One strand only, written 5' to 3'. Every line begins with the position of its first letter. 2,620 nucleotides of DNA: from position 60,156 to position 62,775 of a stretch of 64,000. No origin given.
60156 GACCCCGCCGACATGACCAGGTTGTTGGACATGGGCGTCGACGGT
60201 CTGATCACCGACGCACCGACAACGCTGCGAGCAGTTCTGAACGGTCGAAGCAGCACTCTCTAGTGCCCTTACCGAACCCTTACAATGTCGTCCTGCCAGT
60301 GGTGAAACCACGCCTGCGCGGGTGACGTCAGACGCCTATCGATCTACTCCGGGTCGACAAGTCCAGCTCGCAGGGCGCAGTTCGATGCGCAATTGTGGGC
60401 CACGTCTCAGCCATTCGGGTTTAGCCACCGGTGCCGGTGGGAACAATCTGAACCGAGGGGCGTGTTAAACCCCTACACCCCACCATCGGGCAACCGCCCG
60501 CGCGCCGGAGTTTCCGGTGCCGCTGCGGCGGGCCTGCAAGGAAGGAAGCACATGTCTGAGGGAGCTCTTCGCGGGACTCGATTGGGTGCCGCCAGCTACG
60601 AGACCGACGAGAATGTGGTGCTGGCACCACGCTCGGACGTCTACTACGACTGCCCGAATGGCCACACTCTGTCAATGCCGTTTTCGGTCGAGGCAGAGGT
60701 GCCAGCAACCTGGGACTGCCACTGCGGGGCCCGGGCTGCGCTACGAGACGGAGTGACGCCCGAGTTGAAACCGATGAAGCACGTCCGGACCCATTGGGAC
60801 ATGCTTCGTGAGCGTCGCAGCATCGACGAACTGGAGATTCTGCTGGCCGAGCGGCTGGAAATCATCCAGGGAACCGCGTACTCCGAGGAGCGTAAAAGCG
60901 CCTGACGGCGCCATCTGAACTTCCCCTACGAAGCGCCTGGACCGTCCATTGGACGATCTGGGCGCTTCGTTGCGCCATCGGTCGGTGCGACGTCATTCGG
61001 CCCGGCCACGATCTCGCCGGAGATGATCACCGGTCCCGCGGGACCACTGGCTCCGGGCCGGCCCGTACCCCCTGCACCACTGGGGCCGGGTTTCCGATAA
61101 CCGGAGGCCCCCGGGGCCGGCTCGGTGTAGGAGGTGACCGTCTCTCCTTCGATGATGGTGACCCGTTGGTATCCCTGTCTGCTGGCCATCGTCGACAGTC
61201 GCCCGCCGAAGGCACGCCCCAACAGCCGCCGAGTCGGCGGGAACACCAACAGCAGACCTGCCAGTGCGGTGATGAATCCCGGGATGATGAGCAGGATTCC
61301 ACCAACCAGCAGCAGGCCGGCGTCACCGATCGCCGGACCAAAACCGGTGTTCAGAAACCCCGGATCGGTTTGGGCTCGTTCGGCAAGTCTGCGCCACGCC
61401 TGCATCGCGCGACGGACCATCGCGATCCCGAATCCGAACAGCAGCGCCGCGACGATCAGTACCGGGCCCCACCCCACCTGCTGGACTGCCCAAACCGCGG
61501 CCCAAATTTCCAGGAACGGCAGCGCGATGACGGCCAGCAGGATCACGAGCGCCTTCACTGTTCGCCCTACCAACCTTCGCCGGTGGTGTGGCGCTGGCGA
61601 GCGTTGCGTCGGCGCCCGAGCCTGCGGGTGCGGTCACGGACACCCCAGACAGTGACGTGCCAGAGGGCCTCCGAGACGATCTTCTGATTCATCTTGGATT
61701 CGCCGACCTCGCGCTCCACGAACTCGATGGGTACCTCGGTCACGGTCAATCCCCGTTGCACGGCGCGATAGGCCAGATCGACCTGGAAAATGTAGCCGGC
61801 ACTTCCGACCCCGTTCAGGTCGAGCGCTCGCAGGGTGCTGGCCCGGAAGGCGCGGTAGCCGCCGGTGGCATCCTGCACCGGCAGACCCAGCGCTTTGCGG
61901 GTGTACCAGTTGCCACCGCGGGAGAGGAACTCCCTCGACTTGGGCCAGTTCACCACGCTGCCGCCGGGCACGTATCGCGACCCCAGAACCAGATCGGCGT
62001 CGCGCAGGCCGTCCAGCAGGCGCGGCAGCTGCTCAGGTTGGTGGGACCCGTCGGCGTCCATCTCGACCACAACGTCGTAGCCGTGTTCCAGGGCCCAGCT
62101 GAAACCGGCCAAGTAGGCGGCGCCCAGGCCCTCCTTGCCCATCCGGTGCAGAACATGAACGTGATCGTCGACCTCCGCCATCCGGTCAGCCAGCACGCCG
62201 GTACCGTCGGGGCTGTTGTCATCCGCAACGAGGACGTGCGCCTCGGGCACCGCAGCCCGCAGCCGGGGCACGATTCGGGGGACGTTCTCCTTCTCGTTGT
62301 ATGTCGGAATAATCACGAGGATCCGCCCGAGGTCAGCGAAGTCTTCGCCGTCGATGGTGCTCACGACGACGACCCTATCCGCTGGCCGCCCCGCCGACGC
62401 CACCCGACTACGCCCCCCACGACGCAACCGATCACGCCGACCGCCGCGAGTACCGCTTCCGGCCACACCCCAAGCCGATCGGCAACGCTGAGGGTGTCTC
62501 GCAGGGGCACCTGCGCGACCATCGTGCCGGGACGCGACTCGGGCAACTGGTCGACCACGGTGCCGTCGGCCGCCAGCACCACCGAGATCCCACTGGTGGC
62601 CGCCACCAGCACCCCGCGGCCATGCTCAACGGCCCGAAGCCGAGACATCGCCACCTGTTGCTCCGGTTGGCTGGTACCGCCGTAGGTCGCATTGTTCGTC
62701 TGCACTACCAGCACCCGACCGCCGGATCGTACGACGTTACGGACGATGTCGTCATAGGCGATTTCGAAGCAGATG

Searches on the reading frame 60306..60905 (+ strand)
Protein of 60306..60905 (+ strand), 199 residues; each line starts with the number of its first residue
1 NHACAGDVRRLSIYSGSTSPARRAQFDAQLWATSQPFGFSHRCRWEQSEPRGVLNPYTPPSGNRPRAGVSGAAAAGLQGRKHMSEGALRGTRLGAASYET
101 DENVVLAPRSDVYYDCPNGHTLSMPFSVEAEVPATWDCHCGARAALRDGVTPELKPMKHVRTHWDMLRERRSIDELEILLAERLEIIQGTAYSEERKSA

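Call 11: search_protein_families(library=pfam, proteins=[window:60306-60905:+], max_evalue=0.0001)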
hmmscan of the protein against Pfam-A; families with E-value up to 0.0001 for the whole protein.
window:60306-60905:+ (199 aa): 1 family
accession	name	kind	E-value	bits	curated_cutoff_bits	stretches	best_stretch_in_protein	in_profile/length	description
PF13397.12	RbpA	-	2e-39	134.8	25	1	87-187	2-104/105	RNA polymerase-binding protein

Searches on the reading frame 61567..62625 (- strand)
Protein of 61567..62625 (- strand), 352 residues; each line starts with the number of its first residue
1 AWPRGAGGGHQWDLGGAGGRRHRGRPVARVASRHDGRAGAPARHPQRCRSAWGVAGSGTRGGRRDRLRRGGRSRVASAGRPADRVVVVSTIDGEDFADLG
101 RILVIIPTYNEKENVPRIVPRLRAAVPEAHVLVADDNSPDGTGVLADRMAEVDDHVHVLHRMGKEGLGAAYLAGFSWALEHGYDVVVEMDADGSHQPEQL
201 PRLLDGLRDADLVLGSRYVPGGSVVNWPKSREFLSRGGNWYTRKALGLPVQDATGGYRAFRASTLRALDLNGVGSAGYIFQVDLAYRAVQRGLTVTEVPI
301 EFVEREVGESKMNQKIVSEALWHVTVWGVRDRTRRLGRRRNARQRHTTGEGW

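Call 11: search_protein_families(library=pfam, proteins=[window:61567-62625:-], max_evalue=0.0001)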
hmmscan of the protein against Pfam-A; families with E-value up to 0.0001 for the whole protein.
window:61567-62625:- (352 aa): 1 family
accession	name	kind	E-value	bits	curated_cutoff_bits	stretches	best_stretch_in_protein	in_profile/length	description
PF00535.33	Glycos_transf_2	-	1.3e-28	100.4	23.3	1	104-266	2-165/168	Glycosyl transferase family 2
